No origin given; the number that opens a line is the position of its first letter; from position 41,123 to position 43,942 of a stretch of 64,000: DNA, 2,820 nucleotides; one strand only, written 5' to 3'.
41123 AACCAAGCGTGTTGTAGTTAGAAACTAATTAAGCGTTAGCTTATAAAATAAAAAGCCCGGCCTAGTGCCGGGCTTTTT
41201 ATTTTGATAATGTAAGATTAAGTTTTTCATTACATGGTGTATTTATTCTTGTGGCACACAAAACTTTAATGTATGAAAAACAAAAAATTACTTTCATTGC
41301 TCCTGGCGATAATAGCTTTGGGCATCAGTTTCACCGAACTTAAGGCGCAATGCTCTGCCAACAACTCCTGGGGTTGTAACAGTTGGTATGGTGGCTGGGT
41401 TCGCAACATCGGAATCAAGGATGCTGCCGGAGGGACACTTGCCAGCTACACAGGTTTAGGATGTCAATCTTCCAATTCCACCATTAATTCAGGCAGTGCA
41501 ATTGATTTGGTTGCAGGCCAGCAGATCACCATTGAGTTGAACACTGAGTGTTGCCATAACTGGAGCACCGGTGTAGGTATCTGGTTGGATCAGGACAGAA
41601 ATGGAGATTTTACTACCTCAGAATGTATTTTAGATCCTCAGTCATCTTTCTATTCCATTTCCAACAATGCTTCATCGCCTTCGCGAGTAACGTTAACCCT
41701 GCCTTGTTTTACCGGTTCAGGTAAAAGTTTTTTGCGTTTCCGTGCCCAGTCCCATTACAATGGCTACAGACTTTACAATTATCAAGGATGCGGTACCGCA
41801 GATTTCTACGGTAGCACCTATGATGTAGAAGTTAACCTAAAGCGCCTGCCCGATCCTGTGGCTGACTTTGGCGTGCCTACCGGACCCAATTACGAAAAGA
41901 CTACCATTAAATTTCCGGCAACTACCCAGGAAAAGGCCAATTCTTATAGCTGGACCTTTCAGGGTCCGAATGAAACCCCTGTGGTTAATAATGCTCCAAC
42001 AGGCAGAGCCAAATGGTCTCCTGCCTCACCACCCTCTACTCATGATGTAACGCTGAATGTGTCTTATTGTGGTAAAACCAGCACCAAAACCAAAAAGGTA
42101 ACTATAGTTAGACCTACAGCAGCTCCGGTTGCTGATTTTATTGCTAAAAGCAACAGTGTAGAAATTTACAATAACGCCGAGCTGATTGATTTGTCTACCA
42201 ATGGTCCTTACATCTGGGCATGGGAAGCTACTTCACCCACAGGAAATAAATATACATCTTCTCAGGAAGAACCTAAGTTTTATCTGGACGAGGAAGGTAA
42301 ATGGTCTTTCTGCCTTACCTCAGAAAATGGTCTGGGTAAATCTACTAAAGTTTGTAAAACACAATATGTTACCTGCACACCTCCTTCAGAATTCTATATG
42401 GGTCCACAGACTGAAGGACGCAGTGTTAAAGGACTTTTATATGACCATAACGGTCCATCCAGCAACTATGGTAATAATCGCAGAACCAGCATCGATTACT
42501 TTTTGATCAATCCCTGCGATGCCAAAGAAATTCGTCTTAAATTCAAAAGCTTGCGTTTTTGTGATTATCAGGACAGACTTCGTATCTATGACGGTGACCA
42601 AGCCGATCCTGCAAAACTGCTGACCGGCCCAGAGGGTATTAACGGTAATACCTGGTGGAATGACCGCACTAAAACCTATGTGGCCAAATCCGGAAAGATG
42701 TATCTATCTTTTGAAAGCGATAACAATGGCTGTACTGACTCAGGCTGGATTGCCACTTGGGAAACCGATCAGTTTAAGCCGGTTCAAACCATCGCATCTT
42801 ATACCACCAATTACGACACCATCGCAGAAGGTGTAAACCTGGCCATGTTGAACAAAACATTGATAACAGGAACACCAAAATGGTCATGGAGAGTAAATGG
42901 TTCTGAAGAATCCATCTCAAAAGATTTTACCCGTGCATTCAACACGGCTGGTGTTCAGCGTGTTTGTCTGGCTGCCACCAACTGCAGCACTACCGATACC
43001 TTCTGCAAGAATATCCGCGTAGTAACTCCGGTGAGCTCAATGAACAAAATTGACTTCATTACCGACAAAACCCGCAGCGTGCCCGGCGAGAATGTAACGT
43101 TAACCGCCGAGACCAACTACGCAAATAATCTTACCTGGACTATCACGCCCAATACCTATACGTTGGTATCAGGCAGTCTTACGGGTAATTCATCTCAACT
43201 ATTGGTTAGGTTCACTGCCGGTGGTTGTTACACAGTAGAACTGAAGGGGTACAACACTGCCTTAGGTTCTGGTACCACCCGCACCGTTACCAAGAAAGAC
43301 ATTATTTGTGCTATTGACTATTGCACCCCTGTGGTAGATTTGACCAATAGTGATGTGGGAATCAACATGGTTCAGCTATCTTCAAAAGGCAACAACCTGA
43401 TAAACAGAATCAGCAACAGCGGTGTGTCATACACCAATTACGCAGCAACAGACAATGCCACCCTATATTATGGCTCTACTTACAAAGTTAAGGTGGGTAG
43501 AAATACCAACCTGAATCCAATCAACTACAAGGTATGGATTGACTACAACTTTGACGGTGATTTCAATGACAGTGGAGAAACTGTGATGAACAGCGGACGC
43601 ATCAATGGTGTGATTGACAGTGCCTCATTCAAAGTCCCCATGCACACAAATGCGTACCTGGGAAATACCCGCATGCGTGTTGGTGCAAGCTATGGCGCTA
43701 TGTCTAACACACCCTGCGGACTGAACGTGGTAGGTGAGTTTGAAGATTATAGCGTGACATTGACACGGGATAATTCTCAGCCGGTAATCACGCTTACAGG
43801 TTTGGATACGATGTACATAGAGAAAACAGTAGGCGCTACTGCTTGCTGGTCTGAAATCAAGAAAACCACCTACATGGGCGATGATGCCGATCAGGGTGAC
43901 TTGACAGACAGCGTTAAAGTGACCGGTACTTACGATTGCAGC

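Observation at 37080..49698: Tandem array of three giant paralogous T9SS cargo genes with a conserved multi-domain architecture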

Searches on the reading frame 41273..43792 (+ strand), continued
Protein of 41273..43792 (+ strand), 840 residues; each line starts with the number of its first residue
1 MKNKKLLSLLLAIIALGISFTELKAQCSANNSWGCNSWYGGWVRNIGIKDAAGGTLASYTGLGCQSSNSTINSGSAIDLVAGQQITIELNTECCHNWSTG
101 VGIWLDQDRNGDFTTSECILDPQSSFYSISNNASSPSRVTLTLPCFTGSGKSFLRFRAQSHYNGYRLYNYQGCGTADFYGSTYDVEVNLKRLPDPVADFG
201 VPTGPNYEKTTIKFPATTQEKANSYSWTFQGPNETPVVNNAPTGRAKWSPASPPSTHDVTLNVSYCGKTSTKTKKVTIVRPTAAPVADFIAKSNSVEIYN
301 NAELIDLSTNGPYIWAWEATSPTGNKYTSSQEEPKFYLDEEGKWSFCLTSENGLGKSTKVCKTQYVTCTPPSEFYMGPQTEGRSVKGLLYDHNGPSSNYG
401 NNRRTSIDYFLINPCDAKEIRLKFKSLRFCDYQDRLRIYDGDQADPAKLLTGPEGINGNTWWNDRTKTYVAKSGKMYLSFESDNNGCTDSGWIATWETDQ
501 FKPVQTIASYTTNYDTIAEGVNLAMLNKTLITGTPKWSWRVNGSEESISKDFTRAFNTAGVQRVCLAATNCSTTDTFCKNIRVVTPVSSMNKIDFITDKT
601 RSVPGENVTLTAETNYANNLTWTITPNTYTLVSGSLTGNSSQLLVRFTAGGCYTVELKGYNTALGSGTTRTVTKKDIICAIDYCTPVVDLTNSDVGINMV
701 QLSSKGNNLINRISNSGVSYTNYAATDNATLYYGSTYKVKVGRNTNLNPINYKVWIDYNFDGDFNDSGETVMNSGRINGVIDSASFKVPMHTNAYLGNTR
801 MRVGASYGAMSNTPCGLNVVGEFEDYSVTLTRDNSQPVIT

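Call 51: find_encoding_contigs(protein=P0054, flank=10000, max_places=1)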
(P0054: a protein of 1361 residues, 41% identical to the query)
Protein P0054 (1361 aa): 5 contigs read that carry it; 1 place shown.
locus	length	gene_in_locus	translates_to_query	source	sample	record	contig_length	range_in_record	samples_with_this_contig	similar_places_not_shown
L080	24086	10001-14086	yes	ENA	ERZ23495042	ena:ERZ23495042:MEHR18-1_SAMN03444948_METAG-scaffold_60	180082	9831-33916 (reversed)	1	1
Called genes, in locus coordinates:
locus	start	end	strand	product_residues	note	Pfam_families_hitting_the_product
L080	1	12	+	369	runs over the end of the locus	PF01075:Glyco_transf_9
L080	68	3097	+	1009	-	PF07549:Sec_GG (faint), PF21760:SecD_1st, PF22599:SecDF_P1_head, PF02355:SecD_SecF_C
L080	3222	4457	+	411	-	PF00278:Orn_DAP_Arg_deC, PF02784:Orn_Arg_deC_N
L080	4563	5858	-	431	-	PF03781:FGE-sulfatase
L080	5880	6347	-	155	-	PF00578:AhpC-TSA, PF08534:Redoxin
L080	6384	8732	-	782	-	PF19838:LptD_2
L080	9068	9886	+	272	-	PF01520:Amidase_3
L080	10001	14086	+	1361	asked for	PF20009:GEVED, PF18911:PKD_4 (faint), PF20009:GEVED, PF16403:Bact_surface_Ig-like, PF18962:Por_Secre_tail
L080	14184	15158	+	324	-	PF28542:DUF8434, PF02470:MlaD, PF28544:Helical_needle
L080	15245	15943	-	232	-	PF18916:Lycopene_cyc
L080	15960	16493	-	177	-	PF22029:PhyR_sigma2, PF04542:Sigma70_r2, PF08281:Sigma70_r4_2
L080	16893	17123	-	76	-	PF02823:ATP-synt_DE_N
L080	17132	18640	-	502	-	PF02874:ATP-synt_ab_N, PF00006:ATP-synt_ab, PF22919:ATP-synt_VA_C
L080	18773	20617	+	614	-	PF14849:YidC_periplas, PF02096:60KD_IMP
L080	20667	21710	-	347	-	PF14520:HHH_5 (faint), PF02481:DNA_processg_A, PF17782:WHD_DprA (faint), PF02481:DNA_processg_A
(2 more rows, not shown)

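Call 52: find_encoding_contigs(protein=P0037, flank=10000, max_places=1)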
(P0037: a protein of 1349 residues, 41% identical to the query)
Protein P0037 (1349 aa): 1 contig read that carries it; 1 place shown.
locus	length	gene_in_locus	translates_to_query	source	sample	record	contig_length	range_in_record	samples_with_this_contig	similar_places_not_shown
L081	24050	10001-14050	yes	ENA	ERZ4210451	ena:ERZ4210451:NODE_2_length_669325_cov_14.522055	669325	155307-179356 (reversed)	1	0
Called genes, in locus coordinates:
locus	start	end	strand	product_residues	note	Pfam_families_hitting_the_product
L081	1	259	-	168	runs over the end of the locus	-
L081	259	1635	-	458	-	PF14322:SusD-like_3, PF07980:SusD_RagB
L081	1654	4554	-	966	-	PF07715:Plug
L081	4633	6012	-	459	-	PF03781:FGE-sulfatase (weak)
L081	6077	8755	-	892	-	PF19838:LptD_2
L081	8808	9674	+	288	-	PF01520:Amidase_3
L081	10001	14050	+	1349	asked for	PF18911:PKD_4 (faint), PF20009:GEVED, PF16403:Bact_surface_Ig-like, PF18962:Por_Secre_tail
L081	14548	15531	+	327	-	PF28542:DUF8434, PF02470:MlaD, PF28544:Helical_needle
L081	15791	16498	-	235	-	PF18916:Lycopene_cyc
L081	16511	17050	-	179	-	PF04542:Sigma70_r2, PF22029:PhyR_sigma2, PF08281:Sigma70_r4_2, PF04545:Sigma70_r4 (weak)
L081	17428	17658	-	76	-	PF02823:ATP-synt_DE_N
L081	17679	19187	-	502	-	PF02874:ATP-synt_ab_N, PF00006:ATP-synt_ab, PF22919:ATP-synt_VA_C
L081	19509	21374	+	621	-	PF14849:YidC_periplas, PF02096:60KD_IMP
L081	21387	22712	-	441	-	PF02481:DNA_processg_A, PF17782:WHD_DprA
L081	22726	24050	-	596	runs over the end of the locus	PF00009:GTP_EFTU, PF03144:GTP_EFTU_D2, PF14492:EFG_III (faint), PF00679:EFG_C, PF06421:LepA_C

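Call 53: find_encoding_contigs(protein=P0075, flank=10000, max_places=1)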
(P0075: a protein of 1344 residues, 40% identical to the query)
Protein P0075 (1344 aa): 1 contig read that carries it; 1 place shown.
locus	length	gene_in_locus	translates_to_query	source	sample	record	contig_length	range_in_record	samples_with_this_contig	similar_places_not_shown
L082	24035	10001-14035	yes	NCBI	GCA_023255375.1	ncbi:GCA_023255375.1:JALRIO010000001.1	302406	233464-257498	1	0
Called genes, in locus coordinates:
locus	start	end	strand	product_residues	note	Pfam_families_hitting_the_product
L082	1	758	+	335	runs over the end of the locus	PF01075:Glyco_transf_9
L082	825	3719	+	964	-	PF07549:Sec_GG (faint), PF21760:SecD_1st, PF22599:SecDF_P1_head, PF02355:SecD_SecF_C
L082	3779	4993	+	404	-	PF00278:Orn_DAP_Arg_deC, PF02784:Orn_Arg_deC_N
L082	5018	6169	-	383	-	PF03781:FGE-sulfatase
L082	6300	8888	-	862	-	PF19838:LptD_2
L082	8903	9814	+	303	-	PF01520:Amidase_3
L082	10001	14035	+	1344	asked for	PF18911:PKD_4 (faint), PF18981:InlK_D3 (faint), PF20009:GEVED, PF16403:Bact_surface_Ig-like, PF18962:Por_Secre_tail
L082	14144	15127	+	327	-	PF28542:DUF8434, PF02470:MlaD, PF28544:Helical_needle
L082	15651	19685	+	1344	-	PF18981:InlK_D3 (faint), PF18911:PKD_4 (faint), PF20009:GEVED, PF16403:Bact_surface_Ig-like, PF18962:Por_Secre_tail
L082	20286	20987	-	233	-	PF18916:Lycopene_cyc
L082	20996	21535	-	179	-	PF04542:Sigma70_r2, PF22029:PhyR_sigma2, PF08281:Sigma70_r4_2, PF04545:Sigma70_r4 (weak)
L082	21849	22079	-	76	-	PF02823:ATP-synt_DE_N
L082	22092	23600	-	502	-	PF02874:ATP-synt_ab_N, PF00006:ATP-synt_ab, PF22919:ATP-synt_VA_C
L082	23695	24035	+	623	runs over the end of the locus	PF14849:YidC_periplas, PF02096:60KD_IMP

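Call 56: find_encoding_contigs(protein=P0031, flank=10000, max_places=1)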
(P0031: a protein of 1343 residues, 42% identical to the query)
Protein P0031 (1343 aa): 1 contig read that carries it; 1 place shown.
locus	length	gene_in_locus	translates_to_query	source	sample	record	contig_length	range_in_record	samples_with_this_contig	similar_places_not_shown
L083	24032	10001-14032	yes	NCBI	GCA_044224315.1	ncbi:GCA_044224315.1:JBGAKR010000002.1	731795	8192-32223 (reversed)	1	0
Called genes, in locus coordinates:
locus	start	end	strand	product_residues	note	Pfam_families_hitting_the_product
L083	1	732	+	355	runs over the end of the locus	PF01883:FeS_assembly_P, PF01656:CbiA, PF02374:ArsA_ATPase (weak), PF09140:MipZ (weak), PF10609:ParA, PF13614:AAA_31 (weak)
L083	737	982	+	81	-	PF01106:NifU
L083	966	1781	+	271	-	-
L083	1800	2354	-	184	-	PF00265:TK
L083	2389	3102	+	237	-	-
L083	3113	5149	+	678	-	PF13567:DUF4131, PF03772:Competence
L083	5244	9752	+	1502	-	PF18911:PKD_4 (weak), PF00801:PKD (weak), PF18911:PKD_4, PF00801:PKD (weak), PF18911:PKD_4, PF18962:Por_Secre_tail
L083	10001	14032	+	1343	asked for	PF20009:GEVED, PF00801:PKD (faint), PF18911:PKD_4 (faint), PF20009:GEVED, PF16403:Bact_surface_Ig-like, PF18962:Por_Secre_tail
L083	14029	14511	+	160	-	-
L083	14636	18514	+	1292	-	PF00801:PKD (weak), PF18911:PKD_4, PF00801:PKD (weak), PF18911:PKD_4, PF18962:Por_Secre_tail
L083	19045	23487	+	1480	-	PF18911:PKD_4, PF00801:PKD (weak), PF18911:PKD_4, PF18962:Por_Secre_tail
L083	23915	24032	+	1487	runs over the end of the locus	PF00801:PKD (weak), PF18911:PKD_4, PF00801:PKD (weak), PF18911:PKD_4, PF18962:Por_Secre_tail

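Call 57: find_encoding_contigs(protein=P0066, flank=10000, max_places=1)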
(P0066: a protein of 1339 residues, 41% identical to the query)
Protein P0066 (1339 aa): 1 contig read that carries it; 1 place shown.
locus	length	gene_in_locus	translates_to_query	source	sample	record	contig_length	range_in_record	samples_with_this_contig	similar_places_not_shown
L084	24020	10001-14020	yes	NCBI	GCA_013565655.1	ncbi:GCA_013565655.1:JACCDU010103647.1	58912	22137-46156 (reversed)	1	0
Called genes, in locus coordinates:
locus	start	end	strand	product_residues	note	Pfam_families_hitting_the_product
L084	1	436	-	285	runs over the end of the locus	PF02749:QRPTase_N, PF01729:QRPTase_C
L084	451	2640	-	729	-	PF04231:Endonuclease_1, PF18962:Por_Secre_tail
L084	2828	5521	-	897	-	PF13620:CarboxypepD_reg, PF13715:CarbopepD_reg_2, PF07715:Plug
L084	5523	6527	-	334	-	PF00932:LTD, PF18962:Por_Secre_tail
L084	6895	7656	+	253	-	PF02872:5_nucleotid_C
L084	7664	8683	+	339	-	PF00149:Metallophos, PF09587:PGA_cap (weak)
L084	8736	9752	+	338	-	PF01479:S4, PF00849:PseudoU_synth_2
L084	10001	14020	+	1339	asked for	PF00801:PKD (faint), PF18981:InlK_D3 (faint), PF18911:PKD_4 (weak), PF20009:GEVED, PF16403:Bact_surface_Ig-like, PF11589:DUF3244 (weak), PF18962:Por_Secre_tail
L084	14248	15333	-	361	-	PF00970:FAD_binding_6, PF00175:NAD_binding_1, PF08030:NAD_binding_6 (faint), PF00111:Fer2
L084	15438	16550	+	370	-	-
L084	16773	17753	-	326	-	PF14054:DUF4249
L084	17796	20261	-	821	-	PF07715:Plug, PF00593:TonB_dep_Rec_b-barrel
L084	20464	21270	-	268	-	PF00303:Thymidylat_synt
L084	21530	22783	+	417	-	PF00364:Biotin_lipoyl, PF02817:E3_binding, PF00198:2-oxoacid_dh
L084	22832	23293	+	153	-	-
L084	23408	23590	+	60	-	-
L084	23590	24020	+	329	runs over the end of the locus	PF01118:Semialdhyde_dh, PF02774:Semialdhyde_dhC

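Call 58: find_encoding_contigs(protein=P0051, flank=10000, max_places=1)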
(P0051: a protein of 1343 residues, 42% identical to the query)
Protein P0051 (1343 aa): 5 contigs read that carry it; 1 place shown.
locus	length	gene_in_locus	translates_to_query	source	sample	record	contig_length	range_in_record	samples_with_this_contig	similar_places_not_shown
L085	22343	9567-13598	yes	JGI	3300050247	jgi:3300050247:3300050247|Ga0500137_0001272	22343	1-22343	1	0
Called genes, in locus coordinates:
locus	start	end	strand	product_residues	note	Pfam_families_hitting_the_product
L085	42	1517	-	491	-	PF00266:Aminotran_5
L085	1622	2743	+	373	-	PF03702:AnmK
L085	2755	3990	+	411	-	PF02812:ELFV_dehydrog_N, PF00208:ELFV_dehydrog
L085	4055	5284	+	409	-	PF05343:Peptidase_M42 (faint), PF01546:Peptidase_M20, PF07687:M20_dimer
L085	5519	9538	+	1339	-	PF20009:GEVED, PF18911:PKD_4 (faint), PF18981:InlK_D3 (faint), PF20009:GEVED, PF15418:DUF4625 (faint), PF16403:Bact_surface_Ig-like, PF18962:Por_Secre_tail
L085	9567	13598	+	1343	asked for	PF20009:GEVED, PF18911:PKD_4 (faint), PF20009:GEVED, PF16403:Bact_surface_Ig-like, PF18962:Por_Secre_tail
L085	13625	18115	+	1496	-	PF00801:PKD (weak), PF16820:PKD_3 (faint), PF00801:PKD, PF18911:PKD_4, PF18962:Por_Secre_tail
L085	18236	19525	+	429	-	-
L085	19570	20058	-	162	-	-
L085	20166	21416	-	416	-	PF24681:Kelch_KLHDC2_KLHL20_DRC7 (weak)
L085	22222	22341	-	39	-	?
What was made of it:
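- Other slots (L083, L084, L085) have no such neighbour (calls 56-58).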

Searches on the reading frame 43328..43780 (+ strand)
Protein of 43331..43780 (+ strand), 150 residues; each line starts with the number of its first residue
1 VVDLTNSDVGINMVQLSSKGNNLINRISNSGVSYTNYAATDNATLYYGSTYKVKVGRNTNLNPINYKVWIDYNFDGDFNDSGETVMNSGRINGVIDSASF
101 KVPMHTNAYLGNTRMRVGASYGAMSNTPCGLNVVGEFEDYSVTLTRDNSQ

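Call 14: search_protein_families(library=pfam, proteins=[window:43331-43780:+], max_evalue=10)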
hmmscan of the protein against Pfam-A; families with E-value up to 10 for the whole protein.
window:43331-43780:+ (150 aa): 1 family
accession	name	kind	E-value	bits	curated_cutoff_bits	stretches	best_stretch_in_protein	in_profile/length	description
PF20009.4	GEVED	-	5.8e-18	65.9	24.4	1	65-143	1-78/78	GEVED domain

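Call 48: search_solved_structures(query=A4, max_evalue=1, show_alignments=2)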
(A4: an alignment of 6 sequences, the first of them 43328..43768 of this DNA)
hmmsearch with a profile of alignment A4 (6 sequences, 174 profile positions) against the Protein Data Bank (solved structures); distinct sequences matched with E-value up to 1: 3.
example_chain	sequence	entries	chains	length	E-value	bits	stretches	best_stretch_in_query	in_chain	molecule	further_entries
4z8n_A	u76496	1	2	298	0.31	14.3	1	8-74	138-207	Reticulocyte-binding protein 2a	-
7rfv_A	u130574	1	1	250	0.38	14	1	108-165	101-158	Tailspike protein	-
7rfo_A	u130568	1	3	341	0.43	13.8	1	108-165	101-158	Tailspike protein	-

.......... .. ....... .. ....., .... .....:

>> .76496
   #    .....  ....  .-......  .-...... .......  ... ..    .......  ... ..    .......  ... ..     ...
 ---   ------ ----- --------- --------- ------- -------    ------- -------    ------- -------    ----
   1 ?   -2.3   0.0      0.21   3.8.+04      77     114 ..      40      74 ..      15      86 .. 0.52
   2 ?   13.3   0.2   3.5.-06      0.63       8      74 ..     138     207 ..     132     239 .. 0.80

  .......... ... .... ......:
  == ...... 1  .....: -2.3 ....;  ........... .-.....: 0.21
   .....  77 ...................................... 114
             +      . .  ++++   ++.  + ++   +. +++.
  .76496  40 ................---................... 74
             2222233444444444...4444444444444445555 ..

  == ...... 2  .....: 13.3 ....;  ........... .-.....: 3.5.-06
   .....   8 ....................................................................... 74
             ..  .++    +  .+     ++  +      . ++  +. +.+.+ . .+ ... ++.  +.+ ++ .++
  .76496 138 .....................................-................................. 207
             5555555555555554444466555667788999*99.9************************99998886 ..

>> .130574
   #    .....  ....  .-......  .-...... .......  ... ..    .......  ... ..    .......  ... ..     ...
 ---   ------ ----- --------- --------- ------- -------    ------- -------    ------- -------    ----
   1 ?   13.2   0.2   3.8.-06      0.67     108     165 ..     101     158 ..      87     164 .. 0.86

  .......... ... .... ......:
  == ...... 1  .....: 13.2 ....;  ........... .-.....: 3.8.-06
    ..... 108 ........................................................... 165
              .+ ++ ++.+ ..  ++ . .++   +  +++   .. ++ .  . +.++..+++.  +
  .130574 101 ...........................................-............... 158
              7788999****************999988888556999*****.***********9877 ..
